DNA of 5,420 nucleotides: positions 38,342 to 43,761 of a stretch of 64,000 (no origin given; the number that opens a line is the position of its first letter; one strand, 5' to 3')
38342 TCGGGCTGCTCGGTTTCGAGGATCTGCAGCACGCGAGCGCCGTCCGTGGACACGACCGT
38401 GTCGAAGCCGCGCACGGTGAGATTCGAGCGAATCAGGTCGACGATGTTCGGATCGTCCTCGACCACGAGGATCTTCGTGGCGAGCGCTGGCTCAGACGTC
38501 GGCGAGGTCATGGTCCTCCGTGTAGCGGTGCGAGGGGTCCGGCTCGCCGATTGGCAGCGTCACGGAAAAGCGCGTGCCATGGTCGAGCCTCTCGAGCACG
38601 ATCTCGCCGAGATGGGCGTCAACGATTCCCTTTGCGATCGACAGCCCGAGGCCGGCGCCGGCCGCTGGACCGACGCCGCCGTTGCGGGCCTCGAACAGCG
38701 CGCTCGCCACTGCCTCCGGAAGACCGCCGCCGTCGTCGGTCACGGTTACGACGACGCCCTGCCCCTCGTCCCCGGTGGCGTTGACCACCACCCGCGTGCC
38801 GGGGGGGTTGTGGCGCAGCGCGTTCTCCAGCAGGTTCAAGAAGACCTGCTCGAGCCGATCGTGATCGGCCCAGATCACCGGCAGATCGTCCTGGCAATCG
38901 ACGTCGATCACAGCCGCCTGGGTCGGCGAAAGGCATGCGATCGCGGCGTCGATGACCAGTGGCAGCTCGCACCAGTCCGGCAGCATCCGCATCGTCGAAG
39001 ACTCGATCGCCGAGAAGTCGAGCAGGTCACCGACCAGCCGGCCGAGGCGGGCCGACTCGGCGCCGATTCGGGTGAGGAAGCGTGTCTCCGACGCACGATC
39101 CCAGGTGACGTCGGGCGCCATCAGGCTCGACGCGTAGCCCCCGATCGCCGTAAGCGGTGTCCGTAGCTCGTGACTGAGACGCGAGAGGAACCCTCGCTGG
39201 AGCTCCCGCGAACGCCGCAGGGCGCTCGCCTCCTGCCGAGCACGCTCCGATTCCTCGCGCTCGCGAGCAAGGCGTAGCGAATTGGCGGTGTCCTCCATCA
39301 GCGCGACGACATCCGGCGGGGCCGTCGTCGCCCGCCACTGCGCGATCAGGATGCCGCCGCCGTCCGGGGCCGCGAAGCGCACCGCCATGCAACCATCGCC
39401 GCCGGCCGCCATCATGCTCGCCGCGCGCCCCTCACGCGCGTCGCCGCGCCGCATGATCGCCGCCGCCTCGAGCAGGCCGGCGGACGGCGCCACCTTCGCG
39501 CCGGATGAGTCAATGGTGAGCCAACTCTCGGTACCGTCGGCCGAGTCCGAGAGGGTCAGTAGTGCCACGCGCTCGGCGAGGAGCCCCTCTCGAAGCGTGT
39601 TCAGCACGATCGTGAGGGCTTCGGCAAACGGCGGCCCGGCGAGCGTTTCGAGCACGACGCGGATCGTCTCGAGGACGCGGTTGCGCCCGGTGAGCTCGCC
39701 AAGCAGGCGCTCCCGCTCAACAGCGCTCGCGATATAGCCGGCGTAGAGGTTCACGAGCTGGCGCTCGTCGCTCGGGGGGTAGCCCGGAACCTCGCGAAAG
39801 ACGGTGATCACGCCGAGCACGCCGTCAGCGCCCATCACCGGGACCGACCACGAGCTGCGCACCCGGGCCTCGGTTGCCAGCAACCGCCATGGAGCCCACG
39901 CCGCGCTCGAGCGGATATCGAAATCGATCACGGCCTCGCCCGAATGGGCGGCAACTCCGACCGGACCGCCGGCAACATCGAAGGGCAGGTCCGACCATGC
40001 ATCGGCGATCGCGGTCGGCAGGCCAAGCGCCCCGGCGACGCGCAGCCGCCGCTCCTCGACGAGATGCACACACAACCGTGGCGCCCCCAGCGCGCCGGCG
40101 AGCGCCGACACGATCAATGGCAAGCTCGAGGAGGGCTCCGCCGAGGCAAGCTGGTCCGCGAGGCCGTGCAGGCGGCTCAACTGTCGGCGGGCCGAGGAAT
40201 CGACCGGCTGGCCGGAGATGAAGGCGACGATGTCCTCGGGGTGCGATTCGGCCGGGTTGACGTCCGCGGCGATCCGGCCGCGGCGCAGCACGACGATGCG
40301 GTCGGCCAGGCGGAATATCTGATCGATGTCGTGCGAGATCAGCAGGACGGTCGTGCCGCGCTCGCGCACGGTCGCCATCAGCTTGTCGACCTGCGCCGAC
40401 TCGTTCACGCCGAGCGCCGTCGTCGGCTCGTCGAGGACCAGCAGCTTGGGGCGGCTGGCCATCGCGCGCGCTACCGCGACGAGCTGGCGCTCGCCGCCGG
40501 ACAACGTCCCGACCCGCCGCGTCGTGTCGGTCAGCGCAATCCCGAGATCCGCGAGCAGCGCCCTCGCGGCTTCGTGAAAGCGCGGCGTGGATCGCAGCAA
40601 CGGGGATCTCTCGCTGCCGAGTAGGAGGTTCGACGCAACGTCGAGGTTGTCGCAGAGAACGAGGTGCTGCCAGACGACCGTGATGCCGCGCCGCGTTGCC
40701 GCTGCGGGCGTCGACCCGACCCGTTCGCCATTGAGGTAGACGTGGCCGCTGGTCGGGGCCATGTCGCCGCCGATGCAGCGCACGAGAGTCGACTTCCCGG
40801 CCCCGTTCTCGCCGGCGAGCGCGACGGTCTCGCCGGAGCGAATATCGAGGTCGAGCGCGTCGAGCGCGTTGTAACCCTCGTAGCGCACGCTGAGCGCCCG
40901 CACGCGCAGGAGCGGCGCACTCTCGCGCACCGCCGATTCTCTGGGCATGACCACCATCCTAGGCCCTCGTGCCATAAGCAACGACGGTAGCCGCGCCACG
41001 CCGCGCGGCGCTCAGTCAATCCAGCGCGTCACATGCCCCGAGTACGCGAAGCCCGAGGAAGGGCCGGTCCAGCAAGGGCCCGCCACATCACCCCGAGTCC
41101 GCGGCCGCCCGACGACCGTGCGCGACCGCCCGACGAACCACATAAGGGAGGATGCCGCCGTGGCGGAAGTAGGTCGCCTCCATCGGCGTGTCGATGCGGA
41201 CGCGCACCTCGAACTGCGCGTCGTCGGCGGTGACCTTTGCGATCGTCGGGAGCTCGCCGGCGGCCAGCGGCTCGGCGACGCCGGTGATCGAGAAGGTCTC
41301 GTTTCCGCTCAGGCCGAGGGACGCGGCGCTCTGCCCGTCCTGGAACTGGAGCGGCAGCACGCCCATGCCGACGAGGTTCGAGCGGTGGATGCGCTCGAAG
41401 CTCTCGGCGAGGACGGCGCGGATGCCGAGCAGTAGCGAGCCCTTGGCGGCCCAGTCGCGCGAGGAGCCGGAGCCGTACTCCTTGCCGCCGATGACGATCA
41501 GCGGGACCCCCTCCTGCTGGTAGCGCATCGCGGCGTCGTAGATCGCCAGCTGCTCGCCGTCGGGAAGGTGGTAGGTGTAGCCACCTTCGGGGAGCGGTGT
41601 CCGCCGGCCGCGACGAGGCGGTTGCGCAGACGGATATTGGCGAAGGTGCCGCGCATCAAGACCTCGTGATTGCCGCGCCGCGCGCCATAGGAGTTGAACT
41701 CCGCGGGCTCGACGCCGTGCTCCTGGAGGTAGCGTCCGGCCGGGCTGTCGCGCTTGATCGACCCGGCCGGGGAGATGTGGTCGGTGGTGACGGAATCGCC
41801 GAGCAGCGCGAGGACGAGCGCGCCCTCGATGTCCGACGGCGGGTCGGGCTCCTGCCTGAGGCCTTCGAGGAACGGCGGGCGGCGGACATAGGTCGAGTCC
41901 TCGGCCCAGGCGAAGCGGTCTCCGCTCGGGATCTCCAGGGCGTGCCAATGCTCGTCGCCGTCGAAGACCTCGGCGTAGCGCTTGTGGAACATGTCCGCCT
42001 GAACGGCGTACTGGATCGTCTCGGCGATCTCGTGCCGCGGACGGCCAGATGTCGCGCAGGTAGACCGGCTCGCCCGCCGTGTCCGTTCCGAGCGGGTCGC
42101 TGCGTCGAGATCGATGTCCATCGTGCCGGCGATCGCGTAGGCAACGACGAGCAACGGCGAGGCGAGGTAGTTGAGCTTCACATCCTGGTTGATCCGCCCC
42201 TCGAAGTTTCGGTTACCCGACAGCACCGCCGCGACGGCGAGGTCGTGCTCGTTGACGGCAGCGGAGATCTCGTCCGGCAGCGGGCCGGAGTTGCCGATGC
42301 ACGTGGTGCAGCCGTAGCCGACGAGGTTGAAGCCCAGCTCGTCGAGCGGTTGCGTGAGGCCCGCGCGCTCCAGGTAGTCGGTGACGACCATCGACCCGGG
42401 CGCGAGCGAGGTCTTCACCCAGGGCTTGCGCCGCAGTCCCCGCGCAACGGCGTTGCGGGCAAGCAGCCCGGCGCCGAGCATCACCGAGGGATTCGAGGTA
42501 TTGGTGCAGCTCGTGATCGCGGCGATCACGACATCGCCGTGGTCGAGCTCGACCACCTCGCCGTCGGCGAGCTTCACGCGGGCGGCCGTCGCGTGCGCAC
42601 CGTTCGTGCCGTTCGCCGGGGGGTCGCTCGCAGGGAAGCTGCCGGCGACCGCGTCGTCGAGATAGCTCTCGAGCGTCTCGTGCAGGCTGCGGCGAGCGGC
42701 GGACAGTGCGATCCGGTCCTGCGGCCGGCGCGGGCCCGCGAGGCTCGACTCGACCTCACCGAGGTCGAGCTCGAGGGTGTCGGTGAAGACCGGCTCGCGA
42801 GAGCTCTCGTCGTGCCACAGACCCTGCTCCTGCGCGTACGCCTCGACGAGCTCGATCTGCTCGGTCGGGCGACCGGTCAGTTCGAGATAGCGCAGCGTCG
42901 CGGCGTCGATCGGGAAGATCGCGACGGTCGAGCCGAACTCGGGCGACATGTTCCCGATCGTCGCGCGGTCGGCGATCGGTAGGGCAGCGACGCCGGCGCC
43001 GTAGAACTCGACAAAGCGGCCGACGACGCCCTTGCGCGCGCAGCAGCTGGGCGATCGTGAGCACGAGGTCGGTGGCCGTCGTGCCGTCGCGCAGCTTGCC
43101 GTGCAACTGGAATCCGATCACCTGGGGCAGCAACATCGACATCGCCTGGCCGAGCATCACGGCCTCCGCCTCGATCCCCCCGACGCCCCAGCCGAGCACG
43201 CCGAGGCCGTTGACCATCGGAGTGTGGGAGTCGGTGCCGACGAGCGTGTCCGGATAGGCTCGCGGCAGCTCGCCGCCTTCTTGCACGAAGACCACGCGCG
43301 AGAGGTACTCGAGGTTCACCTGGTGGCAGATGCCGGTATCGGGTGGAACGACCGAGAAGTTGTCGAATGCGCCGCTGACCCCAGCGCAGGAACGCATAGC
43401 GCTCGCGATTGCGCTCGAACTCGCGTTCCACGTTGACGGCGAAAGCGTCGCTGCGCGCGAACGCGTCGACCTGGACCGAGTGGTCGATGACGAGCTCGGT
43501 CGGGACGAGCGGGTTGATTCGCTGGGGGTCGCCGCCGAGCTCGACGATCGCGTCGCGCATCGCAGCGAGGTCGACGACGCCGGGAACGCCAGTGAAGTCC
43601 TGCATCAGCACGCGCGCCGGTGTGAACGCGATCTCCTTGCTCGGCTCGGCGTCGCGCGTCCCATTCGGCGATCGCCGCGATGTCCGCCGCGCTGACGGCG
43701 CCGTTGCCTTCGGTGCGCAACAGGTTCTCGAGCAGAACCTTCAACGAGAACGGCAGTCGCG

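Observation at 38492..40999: Soluble histidine kinase whose input region is a complete ABC-transporter ATPase domain (NBD-GAF-GAF-HisKA-HATPase)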

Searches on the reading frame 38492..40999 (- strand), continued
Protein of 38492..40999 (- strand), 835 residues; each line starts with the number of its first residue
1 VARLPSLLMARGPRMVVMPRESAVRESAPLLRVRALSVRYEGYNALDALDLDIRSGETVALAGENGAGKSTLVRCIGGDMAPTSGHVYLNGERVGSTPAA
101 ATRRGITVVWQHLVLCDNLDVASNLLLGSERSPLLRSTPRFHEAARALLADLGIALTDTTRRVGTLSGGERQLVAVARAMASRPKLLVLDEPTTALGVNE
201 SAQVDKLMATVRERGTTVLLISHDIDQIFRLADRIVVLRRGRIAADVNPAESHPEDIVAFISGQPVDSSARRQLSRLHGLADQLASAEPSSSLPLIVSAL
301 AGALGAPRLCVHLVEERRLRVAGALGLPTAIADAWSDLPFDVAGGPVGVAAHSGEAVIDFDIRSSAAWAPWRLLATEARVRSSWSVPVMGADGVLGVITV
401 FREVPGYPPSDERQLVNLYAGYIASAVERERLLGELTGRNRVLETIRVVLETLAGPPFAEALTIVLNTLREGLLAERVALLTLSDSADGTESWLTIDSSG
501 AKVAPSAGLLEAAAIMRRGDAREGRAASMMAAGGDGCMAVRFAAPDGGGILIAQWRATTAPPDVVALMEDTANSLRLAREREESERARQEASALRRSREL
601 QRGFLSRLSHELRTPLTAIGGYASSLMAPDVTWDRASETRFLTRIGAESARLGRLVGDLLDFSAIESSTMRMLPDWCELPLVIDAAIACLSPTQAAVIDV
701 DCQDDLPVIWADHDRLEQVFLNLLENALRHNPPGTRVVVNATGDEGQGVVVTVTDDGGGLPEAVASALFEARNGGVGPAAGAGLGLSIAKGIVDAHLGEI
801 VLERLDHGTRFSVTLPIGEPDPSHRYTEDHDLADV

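Call 56: find_encoding_contigs(protein=P0336, flank=8000, max_places=1)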
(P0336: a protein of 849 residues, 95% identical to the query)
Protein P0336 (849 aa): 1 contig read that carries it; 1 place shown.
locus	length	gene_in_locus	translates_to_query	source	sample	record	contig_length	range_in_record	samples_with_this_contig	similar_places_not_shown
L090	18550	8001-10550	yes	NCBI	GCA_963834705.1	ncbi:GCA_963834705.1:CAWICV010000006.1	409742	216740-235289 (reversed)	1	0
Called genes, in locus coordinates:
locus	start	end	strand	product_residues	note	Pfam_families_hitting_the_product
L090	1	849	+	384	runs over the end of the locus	PF13407:Peripla_BP_4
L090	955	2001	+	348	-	PF02653:BPD_transp_2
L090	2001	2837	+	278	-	PF00005:ABC_tran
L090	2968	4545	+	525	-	PF00561:Abhydrolase_1, PF08386:Abhydrolase_4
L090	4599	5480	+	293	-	PF13312:DUF4081, PF00583:Acetyltransf_1, PF13508:Acetyltransf_7 (weak), PF08445:FR47 (weak)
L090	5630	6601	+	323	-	-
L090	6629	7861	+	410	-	PF00171:Aldedh (weak)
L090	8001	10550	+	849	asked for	PF00005:ABC_tran, PF13304:AAA_21 (faint), PF13185:GAF_2, PF00512:HisKA, PF02518:HATPase_c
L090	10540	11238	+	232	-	PF00072:Response_reg, PF00486:Trans_reg_C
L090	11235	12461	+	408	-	PF13407:Peripla_BP_4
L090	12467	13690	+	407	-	PF02653:BPD_transp_2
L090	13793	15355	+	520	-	PF00083:Sugar_tr, PF06609:TRI12, PF07690:MFS_1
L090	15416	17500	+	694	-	PF13538:UvrD_C_2 (weak)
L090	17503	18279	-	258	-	PF13560:HTH_31, PF19054:DUF5753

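Call 66: find_encoding_contigs(protein=P0015, flank=6000, max_places=4)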
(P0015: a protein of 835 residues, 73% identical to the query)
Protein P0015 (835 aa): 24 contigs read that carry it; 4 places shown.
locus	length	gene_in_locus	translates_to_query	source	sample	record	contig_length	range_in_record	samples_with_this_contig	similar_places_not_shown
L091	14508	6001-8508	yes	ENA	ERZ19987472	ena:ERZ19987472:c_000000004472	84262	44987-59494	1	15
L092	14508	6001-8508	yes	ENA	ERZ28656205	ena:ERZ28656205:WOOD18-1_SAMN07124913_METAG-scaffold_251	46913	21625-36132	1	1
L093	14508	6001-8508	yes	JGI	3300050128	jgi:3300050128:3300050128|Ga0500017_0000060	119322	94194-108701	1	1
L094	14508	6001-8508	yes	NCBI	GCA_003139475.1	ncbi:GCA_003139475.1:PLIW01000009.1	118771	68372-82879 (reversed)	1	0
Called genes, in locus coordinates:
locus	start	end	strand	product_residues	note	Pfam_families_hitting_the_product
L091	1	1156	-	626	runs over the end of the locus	PF14269:Arylsulfotran_2, PF05935:Arylsulfotrans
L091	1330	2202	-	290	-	PF08379:Bact_transglu_N, PF01841:Transglut_core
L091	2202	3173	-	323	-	PF04168:Alpha-E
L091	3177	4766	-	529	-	-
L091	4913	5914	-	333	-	PF01699:Na_Ca_ex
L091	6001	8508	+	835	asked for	PF00005:ABC_tran, PF01590:GAF, PF13185:GAF_2, PF00512:HisKA, PF02518:HATPase_c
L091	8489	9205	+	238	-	PF00072:Response_reg, PF00486:Trans_reg_C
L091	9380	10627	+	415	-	PF13407:Peripla_BP_4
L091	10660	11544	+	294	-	PF00005:ABC_tran, PF02463:SMC_N (faint), PF13304:AAA_21 (faint)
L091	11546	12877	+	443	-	PF02653:BPD_transp_2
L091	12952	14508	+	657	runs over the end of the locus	PF00512:HisKA, PF02518:HATPase_c, PF00072:Response_reg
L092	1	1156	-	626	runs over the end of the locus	PF14269:Arylsulfotran_2, PF05935:Arylsulfotrans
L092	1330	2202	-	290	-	PF08379:Bact_transglu_N, PF01841:Transglut_core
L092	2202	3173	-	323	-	PF04168:Alpha-E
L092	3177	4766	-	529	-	-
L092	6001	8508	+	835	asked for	PF00005:ABC_tran, PF01590:GAF, PF13185:GAF_2, PF00512:HisKA, PF02518:HATPase_c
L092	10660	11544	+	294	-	PF00005:ABC_tran, PF02463:SMC_N (faint), PF13304:AAA_21 (faint)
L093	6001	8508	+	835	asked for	PF00005:ABC_tran, PF01590:GAF, PF13185:GAF_2, PF00512:HisKA, PF02518:HATPase_c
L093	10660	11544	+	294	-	PF00005:ABC_tran, PF02463:SMC_N (faint), PF13304:AAA_21 (faint)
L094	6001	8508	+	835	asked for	PF00005:ABC_tran, PF01590:GAF, PF13185:GAF_2, PF00512:HisKA, PF02518:HATPase_c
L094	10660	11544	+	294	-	PF00005:ABC_tran, PF02463:SMC_N (faint), PF13304:AAA_21 (faint)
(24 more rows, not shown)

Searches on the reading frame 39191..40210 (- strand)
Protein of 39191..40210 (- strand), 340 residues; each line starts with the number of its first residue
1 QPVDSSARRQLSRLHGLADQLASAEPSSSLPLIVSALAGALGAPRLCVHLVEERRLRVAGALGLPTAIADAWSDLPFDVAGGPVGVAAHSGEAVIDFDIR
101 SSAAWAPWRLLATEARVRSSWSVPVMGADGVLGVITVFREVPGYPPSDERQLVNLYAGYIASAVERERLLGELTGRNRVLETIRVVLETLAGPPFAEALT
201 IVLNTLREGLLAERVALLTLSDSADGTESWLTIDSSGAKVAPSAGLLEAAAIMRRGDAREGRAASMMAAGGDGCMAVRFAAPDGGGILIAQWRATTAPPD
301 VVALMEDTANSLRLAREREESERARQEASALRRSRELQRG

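Call 31: search_protein_representatives(protein=window:39191-40210:-)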
Query: 340 residues. Proteins with E-value up to 0.001 (for the whole library): 8417; up to 1e-10: 823; up to 1e-30: 73. The best 150 are listed.
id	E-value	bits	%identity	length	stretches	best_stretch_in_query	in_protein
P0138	1.2e-115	402.4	62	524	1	2-340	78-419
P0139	3.6e-81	289.1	59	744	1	3-270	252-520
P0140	2.5e-79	283.1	51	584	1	11-340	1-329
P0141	1.1e-77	277.7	53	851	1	1-340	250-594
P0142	7.0e-70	252.0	46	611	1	1-339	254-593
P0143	1.5e-67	244.4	63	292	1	1-202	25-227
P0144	2.1e-65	237.3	47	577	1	3-339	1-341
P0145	4.1e-65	236.4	46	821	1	4-340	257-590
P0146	1.6e-64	234.4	57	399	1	1-221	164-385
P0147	1.2e-63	231.5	57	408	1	1-221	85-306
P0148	1.4e-62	228.1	46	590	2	3-339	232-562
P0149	2.4e-62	227.3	63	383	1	1-193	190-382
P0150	1.2e-60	221.7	56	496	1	1-219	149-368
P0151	2.8e-59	217.2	56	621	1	1-228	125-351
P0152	1.4e-57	211.7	62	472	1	1-178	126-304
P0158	2.7e-53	197.6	44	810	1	3-339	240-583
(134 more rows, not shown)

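Call 37: find_encoding_contigs(protein=P0158, flank=8000, max_places=1)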
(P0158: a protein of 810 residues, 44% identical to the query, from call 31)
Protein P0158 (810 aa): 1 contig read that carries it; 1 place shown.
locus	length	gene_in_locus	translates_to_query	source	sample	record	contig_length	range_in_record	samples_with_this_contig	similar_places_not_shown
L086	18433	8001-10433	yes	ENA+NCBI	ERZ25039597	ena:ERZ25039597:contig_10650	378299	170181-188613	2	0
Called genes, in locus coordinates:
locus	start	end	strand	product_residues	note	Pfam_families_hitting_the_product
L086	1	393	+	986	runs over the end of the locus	PF03699:UPF0182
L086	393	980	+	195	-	PF03193:RsgA_GTPase (faint), PF01926:MMR_HSR1, PF02421:FeoB_N (weak), PF00350:Dynamin_N (faint)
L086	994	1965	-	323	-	PF19459:DUF5996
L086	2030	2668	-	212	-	-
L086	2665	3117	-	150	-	PF12900:Pyridox_ox_2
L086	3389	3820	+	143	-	PF00027:cNMP_binding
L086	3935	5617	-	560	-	PF03176:MMPL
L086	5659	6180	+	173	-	-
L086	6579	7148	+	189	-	PF02627:CMD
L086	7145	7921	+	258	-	PF00106:adh_short, PF08659:KR (weak), PF13561:adh_short_C2, PF23441:SDR (weak)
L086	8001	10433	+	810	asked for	PF00005:ABC_tran, PF13304:AAA_21 (faint), PF01590:GAF, PF13185:GAF_2, PF00512:HisKA, PF02518:HATPase_c, PF13581:HATPase_c_2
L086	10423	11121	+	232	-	PF00072:Response_reg, PF00486:Trans_reg_C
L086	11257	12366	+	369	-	PF00532:Peripla_BP_1 (weak), PF13407:Peripla_BP_4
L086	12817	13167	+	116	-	PF00005:ABC_tran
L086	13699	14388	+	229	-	PF02653:BPD_transp_2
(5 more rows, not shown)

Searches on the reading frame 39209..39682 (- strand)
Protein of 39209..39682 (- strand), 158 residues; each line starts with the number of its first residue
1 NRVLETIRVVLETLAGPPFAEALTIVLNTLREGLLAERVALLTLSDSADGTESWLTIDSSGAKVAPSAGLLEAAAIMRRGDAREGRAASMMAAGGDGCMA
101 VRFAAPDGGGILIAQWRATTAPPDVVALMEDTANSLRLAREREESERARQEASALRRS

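Call 69: search_protein_families(library=pfam, proteins=[window:39209-39682:-], max_evalue=10)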
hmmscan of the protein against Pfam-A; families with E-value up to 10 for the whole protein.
seq(158 aa): 0 families

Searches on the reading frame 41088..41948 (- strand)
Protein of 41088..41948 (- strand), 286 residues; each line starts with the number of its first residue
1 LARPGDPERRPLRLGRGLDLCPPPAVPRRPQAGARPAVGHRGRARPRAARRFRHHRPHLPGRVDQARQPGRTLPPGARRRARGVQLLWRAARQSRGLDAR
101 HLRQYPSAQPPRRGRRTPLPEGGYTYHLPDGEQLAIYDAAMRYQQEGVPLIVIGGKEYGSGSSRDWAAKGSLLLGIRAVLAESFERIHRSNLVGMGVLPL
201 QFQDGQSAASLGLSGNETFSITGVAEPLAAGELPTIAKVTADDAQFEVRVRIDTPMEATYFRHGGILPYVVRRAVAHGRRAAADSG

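Call 4: search_protein_families(library=pfam, proteins=[window:41088-41948:-], max_evalue=0.01)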
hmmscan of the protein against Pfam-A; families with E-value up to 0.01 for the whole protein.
window:41088-41948:- (286 aa): 1 family
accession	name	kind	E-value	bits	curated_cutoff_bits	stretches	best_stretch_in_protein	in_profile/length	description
PF00694.25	Aconitase_C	-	4.9e-34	117.9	22.8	1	122-204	48-130/131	Aconitase C-terminal domain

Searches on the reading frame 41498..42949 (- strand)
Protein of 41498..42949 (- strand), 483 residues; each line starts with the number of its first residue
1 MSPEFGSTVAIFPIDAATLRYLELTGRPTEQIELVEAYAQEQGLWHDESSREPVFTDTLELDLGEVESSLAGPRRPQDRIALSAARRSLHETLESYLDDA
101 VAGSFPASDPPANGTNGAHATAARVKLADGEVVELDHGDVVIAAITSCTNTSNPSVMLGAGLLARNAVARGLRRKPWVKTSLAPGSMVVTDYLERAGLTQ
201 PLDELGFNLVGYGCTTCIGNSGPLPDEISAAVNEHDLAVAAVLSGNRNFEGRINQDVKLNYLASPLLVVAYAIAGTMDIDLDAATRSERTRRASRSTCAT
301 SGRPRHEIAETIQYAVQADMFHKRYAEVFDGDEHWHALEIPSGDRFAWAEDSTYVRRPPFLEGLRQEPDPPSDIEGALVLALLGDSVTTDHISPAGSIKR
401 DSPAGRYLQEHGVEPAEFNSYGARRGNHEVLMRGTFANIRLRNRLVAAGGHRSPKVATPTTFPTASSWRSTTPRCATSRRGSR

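Call 4: search_protein_families(library=pfam, proteins=[window:41498-42949:-], max_evalue=0.01)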
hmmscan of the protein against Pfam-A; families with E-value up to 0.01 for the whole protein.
window:41498-42949:- (483 aa): 2 families
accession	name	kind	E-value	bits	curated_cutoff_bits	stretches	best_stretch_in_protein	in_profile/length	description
PF00330.25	Aconitase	-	2.7e-75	254.6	28.7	1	1-275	223-463/463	Aconitase family (aconitate hydratase)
PF00694.25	Aconitase_C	-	0.00016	22.4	22.8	1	406-448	3-45/131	Aconitase C-terminal domain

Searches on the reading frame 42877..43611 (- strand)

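Call 6: search_protein_families(library=pfam, proteins=[window:42877-43611:-], max_evalue=0.01)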
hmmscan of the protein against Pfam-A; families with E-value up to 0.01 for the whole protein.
window:42877-43611:- (244 aa): 1 family
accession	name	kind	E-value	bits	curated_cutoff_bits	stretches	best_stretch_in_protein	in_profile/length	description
PF00330.25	Aconitase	-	2e-15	57.1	28.7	1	1-81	23-96/463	Aconitase family (aconitate hydratase)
